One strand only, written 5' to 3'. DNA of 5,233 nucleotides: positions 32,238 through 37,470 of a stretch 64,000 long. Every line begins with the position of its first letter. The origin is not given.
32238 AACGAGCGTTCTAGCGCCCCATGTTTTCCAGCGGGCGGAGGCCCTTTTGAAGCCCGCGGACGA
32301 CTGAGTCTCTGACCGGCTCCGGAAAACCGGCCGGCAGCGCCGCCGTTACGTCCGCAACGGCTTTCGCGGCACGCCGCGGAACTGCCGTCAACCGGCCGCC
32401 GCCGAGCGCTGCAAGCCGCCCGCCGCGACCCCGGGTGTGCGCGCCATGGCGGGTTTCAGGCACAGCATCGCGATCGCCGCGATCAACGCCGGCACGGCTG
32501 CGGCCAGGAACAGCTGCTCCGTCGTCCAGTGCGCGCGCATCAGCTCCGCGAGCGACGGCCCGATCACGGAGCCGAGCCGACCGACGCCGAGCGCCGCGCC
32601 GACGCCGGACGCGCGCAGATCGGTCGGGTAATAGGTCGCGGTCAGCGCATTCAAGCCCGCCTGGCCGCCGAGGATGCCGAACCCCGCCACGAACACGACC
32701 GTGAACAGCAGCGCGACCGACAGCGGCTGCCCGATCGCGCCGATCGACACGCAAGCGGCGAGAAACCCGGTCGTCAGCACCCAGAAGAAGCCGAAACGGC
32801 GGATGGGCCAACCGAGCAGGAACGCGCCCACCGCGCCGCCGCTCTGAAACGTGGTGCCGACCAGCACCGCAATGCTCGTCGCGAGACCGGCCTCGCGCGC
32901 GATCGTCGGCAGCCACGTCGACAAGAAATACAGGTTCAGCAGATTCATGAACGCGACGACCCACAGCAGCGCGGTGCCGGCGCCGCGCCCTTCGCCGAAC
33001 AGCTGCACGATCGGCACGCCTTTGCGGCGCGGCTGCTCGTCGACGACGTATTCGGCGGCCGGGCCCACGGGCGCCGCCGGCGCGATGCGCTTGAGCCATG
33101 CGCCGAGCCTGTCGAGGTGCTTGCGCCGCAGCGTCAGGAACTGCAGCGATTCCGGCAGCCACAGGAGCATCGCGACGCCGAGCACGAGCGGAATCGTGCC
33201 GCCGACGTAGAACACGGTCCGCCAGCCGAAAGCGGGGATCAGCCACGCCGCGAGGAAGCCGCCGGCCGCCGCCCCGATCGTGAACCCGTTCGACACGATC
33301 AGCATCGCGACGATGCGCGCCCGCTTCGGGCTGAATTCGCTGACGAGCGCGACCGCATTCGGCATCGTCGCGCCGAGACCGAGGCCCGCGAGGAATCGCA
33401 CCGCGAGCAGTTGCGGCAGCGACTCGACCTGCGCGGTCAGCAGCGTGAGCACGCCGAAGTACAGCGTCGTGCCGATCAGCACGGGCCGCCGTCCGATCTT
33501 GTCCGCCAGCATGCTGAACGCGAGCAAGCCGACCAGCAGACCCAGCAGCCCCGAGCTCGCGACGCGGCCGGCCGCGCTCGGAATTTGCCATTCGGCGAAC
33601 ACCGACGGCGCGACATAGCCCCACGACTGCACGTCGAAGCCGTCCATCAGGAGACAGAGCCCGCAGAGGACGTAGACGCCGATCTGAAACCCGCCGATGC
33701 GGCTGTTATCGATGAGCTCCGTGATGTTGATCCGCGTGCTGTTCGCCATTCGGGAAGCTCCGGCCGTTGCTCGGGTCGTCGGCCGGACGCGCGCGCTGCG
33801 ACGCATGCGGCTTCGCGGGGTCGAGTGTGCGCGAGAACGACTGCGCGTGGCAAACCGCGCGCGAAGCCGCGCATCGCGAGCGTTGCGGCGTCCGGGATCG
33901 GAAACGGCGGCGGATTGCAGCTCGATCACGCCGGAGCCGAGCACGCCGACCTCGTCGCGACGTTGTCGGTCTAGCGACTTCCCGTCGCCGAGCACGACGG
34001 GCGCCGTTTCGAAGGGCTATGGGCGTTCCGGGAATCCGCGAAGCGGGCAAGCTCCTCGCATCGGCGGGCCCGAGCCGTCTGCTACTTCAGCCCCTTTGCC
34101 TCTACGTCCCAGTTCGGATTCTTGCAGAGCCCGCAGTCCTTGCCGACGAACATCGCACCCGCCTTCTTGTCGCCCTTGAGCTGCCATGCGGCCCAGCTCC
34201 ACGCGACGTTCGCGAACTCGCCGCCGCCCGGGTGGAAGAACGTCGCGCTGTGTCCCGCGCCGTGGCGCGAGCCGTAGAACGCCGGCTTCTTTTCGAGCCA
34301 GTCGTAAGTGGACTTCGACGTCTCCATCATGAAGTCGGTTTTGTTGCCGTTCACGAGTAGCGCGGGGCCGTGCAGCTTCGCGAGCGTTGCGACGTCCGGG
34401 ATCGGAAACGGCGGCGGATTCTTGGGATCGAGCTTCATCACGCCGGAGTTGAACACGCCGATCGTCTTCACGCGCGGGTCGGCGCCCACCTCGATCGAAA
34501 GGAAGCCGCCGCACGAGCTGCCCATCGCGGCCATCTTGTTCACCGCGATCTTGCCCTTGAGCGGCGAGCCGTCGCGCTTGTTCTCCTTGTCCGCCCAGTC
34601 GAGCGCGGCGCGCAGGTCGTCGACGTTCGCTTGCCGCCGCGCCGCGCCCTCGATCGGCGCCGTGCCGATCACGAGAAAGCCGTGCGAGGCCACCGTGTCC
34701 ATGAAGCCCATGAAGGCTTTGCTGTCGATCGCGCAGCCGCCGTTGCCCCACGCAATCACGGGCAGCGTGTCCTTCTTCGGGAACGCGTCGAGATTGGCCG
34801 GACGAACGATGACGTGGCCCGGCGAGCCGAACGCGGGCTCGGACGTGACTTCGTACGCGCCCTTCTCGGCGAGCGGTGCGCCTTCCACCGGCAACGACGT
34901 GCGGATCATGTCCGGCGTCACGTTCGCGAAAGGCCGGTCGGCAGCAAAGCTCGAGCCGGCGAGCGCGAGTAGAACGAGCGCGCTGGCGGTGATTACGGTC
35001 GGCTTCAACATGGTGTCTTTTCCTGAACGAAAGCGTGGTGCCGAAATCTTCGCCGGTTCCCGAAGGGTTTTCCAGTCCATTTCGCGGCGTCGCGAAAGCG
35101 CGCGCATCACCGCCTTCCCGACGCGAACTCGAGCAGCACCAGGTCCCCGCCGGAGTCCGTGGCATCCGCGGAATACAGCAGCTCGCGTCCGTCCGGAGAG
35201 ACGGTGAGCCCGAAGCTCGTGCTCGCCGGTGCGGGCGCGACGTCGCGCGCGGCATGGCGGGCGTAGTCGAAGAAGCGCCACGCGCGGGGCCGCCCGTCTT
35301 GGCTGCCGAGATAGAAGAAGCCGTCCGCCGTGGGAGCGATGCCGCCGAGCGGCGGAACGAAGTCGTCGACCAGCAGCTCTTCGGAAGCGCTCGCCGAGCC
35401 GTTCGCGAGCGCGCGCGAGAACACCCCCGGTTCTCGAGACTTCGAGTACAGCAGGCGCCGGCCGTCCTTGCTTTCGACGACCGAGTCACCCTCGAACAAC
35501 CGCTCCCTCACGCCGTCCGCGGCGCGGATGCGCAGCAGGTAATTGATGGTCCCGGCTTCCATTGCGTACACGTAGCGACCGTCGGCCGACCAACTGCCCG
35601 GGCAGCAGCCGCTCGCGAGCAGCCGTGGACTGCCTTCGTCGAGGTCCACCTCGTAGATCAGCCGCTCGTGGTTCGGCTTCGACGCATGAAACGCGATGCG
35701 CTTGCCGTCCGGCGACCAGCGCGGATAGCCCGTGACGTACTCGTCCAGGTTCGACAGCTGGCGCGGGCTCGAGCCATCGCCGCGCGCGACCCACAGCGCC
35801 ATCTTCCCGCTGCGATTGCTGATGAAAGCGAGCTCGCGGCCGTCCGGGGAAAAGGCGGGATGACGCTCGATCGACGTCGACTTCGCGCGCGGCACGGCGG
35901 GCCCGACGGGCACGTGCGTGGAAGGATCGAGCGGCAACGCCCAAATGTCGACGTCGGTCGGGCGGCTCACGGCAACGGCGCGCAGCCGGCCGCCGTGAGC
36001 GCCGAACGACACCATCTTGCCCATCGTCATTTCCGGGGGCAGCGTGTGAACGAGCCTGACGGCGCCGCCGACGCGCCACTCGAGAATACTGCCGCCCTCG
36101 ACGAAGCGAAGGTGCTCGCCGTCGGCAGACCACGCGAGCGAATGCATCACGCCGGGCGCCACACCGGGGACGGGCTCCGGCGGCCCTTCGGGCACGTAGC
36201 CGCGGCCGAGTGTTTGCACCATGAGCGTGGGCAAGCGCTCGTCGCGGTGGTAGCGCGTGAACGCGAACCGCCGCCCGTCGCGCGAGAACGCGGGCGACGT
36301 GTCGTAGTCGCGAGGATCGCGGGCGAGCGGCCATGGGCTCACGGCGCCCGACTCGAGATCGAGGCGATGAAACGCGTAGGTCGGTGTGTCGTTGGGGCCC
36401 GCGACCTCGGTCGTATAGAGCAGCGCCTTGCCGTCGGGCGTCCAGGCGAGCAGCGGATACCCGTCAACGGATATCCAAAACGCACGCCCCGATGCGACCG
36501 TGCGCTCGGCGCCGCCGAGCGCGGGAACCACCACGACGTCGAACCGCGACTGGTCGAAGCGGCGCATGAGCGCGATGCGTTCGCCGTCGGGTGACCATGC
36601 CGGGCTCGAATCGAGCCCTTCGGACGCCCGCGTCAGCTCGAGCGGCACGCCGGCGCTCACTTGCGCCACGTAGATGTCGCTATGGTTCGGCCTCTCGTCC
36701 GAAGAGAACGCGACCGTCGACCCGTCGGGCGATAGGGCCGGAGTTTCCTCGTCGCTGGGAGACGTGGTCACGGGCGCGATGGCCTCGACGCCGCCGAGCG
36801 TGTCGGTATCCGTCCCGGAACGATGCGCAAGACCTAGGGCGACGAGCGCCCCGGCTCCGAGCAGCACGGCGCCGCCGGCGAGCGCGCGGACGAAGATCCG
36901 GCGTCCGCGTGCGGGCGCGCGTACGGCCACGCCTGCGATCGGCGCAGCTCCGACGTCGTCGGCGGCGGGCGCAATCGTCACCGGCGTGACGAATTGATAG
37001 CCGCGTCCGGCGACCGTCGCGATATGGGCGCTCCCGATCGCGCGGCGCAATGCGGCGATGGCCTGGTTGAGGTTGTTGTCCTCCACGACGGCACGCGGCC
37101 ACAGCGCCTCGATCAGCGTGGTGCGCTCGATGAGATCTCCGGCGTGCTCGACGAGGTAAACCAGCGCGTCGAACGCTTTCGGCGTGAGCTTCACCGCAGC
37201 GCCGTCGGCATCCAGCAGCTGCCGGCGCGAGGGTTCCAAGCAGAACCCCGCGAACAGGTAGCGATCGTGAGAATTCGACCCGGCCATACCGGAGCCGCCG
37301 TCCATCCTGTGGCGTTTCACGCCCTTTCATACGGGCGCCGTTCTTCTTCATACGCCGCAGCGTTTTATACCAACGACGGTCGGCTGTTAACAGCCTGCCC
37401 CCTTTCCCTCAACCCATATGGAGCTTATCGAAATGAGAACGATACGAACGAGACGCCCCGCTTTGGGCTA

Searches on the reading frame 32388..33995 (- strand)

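Call 79: search_protein_families(library=pfam, proteins=[window:32388-33995:-], max_evalue=0.00001)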
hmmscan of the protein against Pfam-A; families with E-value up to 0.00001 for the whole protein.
window:32388-33995:- (535 aa): 3 families
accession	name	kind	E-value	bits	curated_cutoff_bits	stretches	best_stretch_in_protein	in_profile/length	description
PF07690.21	MFS_1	-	7.4e-41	140.6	33.4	2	113-283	3-175/347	Major Facilitator Superfamily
PF00083.30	Sugar_tr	-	9.1e-20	71.4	22.3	1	141-512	47-435/452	Sugar (and other) transporter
PF06779.20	MFS_4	-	2.7e-07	30.7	26.3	1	130-283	17-174/364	Uncharacterised MFS-type transporter YbfB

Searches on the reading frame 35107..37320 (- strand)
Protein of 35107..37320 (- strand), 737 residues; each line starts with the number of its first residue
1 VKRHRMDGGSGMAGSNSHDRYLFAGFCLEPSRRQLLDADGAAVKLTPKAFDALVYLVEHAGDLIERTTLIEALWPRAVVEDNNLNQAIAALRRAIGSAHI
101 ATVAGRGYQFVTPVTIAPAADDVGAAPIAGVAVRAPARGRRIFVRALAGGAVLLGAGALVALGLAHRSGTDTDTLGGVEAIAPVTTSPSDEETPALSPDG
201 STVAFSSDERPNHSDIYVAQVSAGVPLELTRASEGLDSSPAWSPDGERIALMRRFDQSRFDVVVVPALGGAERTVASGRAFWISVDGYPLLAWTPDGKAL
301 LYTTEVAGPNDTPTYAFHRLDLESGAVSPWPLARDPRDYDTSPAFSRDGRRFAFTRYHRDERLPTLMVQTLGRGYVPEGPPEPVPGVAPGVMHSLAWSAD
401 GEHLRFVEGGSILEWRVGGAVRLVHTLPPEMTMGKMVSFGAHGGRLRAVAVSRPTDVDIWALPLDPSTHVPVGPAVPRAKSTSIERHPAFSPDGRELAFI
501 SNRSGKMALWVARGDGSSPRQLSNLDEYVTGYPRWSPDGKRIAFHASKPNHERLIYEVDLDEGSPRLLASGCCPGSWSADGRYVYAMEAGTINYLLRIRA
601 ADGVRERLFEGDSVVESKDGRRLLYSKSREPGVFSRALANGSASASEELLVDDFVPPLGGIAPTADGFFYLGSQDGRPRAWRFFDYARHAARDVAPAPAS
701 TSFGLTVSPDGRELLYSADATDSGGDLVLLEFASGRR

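Call 79: search_protein_families(library=pfam, proteins=[window:35107-37320:-], max_evalue=0.00001)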
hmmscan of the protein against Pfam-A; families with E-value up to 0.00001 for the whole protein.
window:35107-37320:- (737 aa): 4 families
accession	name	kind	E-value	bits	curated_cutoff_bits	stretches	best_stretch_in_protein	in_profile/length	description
PF07676.18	PD40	-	3.3e-40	135.6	20.9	2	183-218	3-38/38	WD40-like Beta Propeller Repeat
PF00486.34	Trans_reg_C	-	2.4e-15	56.8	26.2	1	41-110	2-77/77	Transcriptional regulatory protein, C terminal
PF00930.27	DPPIV_N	-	3.7e-09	36.2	22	0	486-570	238-325/354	Dipeptidyl peptidase IV (DPP IV) N-terminal region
PF10647.15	Gmad1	-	2.7e-08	34.4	20.5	0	484-517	24-57/251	Lipoprotein LpqB beta-propeller domain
